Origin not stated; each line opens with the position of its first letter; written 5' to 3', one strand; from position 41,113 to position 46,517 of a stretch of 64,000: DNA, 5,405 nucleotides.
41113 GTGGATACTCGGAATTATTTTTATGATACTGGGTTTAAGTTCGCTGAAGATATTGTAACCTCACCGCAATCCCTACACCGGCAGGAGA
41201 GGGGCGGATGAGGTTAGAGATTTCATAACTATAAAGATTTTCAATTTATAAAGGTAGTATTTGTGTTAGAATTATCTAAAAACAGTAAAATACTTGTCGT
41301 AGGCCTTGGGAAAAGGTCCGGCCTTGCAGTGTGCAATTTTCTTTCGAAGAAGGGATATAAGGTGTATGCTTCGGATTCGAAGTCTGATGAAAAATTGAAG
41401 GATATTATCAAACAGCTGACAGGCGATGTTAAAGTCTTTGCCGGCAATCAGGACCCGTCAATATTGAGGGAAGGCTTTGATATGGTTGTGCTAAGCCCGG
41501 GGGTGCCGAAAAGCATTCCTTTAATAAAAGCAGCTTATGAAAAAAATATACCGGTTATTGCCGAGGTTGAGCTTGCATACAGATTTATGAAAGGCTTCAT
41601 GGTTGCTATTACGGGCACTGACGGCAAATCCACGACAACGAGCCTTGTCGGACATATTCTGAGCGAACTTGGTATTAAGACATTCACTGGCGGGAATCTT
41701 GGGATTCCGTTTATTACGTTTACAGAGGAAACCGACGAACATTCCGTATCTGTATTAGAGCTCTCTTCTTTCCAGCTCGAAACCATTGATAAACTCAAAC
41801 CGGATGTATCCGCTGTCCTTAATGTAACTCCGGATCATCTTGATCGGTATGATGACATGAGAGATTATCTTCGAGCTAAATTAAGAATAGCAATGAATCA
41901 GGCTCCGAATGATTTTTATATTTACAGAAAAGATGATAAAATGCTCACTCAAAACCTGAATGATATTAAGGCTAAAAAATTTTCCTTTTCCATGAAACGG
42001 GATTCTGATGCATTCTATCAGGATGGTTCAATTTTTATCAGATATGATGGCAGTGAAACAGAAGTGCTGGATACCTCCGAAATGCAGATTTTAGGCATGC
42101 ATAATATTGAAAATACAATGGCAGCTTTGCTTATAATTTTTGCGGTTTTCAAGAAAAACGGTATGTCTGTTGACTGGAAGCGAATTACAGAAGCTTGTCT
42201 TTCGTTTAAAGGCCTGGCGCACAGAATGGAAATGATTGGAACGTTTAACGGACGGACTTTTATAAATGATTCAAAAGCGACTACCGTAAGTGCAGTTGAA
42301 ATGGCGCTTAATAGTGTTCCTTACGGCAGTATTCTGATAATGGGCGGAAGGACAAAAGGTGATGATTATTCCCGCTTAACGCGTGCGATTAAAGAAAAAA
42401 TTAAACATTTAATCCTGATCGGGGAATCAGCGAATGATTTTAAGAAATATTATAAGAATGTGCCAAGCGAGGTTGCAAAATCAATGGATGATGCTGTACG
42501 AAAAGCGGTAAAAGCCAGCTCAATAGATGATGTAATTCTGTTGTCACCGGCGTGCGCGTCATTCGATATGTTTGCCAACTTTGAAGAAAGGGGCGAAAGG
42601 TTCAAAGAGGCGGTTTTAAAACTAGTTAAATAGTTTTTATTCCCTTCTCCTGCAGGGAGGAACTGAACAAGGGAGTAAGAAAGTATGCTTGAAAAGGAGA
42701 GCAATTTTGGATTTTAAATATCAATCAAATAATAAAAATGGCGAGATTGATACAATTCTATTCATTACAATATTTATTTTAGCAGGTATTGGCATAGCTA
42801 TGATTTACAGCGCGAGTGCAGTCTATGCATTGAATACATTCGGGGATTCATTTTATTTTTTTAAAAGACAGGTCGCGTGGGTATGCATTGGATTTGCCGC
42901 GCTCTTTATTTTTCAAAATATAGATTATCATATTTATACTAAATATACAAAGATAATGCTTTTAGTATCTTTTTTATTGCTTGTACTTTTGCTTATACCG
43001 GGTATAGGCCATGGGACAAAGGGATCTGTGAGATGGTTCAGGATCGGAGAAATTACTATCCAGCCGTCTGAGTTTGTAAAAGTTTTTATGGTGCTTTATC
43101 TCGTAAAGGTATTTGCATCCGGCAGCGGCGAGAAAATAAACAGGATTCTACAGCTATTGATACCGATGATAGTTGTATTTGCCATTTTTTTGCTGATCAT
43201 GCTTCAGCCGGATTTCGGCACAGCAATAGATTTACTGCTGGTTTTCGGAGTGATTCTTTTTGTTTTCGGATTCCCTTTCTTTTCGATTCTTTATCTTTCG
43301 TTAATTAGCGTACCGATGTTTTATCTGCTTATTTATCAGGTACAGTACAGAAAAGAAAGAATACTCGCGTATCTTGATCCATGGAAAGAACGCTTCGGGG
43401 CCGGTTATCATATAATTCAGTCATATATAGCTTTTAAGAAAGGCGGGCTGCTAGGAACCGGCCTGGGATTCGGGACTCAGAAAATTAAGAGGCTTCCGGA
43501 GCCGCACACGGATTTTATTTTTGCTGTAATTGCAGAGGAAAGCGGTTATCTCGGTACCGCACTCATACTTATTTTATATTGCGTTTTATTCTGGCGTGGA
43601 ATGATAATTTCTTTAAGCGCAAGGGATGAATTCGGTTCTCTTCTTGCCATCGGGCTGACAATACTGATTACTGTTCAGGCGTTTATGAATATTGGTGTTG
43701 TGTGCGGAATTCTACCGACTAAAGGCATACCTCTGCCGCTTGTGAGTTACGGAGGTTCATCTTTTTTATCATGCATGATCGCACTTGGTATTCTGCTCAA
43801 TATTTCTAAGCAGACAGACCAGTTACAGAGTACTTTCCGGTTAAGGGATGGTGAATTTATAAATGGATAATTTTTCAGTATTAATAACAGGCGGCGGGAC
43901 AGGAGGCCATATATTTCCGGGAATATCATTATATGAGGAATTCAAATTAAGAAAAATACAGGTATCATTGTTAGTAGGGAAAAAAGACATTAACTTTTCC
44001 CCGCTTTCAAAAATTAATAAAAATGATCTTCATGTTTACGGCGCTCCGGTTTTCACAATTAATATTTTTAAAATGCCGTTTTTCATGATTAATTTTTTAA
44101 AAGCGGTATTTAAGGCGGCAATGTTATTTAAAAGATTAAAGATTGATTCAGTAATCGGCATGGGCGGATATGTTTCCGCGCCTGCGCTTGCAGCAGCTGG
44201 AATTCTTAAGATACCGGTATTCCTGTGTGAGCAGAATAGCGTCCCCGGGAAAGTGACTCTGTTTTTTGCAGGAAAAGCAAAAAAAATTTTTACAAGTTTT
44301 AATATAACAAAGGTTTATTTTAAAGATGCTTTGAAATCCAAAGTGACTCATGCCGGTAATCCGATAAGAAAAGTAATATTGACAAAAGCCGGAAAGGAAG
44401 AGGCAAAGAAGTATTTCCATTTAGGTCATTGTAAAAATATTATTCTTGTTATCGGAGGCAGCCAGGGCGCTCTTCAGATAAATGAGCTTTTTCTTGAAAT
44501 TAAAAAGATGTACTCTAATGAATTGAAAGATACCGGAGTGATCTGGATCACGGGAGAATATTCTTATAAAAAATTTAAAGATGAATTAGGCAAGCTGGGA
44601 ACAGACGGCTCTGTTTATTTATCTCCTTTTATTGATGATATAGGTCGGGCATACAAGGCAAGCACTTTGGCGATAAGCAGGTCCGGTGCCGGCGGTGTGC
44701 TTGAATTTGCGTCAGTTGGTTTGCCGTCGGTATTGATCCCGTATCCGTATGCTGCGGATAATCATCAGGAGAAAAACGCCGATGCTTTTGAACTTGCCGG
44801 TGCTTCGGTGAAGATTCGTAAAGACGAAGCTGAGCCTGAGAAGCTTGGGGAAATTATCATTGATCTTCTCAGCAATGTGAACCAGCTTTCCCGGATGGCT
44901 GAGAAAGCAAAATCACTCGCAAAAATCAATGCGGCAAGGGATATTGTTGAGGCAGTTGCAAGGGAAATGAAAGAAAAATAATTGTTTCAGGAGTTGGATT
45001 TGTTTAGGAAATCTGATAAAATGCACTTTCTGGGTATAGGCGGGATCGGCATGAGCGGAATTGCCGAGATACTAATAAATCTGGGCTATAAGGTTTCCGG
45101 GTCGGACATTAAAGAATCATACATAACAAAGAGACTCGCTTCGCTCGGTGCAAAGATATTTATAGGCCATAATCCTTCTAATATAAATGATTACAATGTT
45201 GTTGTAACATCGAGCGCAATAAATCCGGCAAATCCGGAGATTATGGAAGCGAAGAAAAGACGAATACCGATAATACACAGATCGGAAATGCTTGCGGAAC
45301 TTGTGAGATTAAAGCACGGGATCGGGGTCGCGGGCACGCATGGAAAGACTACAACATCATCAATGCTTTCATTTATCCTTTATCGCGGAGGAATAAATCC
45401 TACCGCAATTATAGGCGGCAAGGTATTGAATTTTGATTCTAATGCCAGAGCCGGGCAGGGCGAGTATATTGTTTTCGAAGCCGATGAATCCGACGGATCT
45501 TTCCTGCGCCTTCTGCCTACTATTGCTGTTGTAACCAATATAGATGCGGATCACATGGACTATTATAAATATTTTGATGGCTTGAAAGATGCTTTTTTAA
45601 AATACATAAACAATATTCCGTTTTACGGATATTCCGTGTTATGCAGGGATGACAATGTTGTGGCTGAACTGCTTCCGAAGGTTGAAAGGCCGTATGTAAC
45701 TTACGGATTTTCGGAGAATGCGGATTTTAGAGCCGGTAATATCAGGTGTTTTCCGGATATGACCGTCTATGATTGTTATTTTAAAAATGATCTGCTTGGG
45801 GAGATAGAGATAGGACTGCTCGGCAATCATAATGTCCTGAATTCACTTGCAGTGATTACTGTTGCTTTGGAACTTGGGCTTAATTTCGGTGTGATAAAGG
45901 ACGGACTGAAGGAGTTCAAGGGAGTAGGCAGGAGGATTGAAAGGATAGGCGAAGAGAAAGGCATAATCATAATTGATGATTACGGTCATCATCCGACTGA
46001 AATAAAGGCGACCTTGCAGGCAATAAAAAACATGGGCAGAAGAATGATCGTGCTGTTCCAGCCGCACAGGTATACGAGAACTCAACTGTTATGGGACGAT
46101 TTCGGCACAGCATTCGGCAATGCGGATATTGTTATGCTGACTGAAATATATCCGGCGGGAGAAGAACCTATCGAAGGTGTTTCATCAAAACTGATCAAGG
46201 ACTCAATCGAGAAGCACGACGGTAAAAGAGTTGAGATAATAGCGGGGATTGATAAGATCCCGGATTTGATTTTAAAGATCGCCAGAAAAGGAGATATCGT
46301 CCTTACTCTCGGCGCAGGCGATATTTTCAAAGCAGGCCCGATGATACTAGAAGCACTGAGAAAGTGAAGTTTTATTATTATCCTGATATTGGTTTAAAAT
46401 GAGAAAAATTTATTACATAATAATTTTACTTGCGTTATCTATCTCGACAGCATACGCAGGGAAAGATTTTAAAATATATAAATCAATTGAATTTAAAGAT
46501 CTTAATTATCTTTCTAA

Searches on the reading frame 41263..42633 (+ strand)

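Call 88: search_protein_families(library=pfam, proteins=[window:41263-42633:+], max_evalue=0.00001)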
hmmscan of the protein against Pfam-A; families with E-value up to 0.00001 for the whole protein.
window:41263-42633:+ (456 aa): 3 families
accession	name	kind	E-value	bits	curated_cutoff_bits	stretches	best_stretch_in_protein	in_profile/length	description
PF08245.18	Mur_ligase_M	-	1.6e-34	120.1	24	1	116-291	1-199/200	Mur ligase middle domain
PF21799.2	MurD-like_N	-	1.1e-14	54.9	27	1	9-99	2-87/88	Mur ligase MurD-like, N-terminal domain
PF02875.26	Mur_ligase_C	-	2.9e-14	54.4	28.4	1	320-431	1-127/127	Mur ligase, glutamate ligase domain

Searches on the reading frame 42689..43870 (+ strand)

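Call 88: search_protein_families(library=pfam, proteins=[window:42689-43870:+], max_evalue=0.00001)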
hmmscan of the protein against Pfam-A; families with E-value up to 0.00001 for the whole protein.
window:42689-43870:+ (393 aa): 1 family
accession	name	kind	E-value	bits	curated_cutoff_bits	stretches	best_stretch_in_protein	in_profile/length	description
PF01098.24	FTSW_RODA_SPOVE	-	1.9e-112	376.2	26.4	1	24-376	3-354/356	Cell cycle protein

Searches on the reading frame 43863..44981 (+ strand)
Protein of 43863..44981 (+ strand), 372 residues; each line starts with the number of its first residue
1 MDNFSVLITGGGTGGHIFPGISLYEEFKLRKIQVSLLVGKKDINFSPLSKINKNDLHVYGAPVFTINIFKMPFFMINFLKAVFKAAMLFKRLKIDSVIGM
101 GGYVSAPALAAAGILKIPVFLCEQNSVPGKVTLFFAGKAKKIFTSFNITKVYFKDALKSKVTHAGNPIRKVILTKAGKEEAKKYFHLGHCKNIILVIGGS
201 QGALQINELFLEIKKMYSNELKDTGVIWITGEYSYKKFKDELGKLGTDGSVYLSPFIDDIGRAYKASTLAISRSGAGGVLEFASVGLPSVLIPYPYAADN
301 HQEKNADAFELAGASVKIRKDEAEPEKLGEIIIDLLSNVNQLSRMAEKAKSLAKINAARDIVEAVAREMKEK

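Call 88: search_protein_families(library=pfam, proteins=[window:43863-44981:+], max_evalue=0.00001)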
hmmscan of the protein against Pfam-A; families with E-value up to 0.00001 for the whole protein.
window:43863-44981:+ (372 aa): 2 families
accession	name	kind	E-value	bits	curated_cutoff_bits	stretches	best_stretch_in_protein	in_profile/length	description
PF04101.22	Glyco_tran_28_C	-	1.7e-37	129.4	22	1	193-361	1-162/166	Glycosyltransferase family 28 C-terminal domain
PF03033.26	Glyco_transf_28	-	1.9e-27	96.5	26.2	1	6-144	1-139/139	Glycosyltransferase family 28 N-terminal domain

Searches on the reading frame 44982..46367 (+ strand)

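Call 88: search_protein_families(library=pfam, proteins=[window:44982-46367:+], max_evalue=0.00001)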
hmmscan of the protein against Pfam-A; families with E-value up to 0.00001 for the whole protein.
window:44982-46367:+ (461 aa): 3 families
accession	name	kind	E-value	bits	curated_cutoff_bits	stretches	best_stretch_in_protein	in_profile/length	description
PF01225.30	Mur_ligase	-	3e-32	111.3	21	1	14-111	2-94/95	Mur ligase family, catalytic domain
PF08245.18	Mur_ligase_M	-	5.1e-29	102.1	24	1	116-295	1-200/200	Mur ligase middle domain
PF02875.26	Mur_ligase_C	-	6.4e-23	82.4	28.4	1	317-446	1-127/127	Mur ligase, glutamate ligase domain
